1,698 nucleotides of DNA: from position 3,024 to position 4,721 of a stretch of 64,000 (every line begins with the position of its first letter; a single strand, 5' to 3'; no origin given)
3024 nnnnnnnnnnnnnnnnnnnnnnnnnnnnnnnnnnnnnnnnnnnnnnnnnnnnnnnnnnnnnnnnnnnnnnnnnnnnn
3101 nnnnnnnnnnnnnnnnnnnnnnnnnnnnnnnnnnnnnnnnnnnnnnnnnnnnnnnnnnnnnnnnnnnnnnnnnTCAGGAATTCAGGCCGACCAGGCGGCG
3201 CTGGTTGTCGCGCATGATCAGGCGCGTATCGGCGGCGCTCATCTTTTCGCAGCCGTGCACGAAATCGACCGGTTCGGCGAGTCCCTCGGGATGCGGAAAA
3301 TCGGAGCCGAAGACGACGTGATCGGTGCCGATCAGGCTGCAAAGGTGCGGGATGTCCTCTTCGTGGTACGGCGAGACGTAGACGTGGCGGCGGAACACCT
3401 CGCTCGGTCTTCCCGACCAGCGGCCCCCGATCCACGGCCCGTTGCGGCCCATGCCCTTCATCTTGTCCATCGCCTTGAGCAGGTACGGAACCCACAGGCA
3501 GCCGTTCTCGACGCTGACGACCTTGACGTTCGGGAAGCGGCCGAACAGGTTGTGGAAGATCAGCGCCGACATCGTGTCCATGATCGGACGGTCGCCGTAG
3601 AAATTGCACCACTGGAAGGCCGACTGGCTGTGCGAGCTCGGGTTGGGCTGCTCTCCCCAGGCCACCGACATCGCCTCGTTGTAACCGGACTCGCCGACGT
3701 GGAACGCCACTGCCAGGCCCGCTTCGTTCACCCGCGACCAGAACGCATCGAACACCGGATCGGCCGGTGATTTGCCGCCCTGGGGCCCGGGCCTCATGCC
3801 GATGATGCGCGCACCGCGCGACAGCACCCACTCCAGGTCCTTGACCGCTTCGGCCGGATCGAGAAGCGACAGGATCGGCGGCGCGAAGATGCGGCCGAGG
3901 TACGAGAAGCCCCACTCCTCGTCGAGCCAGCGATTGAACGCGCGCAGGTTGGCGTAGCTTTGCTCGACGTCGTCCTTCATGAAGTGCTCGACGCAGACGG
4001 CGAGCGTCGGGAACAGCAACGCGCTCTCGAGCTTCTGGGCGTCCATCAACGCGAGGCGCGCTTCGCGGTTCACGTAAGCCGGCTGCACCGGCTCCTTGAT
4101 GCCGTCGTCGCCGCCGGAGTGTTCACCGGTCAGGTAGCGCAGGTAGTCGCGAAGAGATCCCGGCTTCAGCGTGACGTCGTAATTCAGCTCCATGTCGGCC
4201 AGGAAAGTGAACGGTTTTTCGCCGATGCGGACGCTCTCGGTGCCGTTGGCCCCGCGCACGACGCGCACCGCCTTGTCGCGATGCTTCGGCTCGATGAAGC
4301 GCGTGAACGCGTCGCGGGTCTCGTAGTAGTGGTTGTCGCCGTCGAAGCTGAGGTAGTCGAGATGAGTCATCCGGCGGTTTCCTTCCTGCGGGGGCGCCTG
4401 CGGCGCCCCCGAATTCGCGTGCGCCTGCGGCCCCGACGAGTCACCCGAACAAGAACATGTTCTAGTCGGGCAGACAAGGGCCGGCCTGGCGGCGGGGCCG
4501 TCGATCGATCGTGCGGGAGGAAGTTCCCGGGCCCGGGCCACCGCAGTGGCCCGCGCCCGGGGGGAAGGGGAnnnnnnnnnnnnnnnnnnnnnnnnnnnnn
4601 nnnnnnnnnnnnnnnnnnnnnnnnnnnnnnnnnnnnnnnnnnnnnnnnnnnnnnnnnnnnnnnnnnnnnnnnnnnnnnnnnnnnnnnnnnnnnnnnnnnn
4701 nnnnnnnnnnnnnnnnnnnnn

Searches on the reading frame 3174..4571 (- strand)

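Call 77: search_protein_families(library=pfam, proteins=[window:3174-4571:-], max_evalue=0.001)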
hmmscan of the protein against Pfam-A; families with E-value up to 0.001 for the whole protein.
window:3174-4571:- (465 aa): 1 family
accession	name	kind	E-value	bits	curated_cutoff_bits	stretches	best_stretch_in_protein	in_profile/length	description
PF04909.20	Amidohydro_2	-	2.7e-21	77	26.4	1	171-463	23-289/289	Amidohydrolase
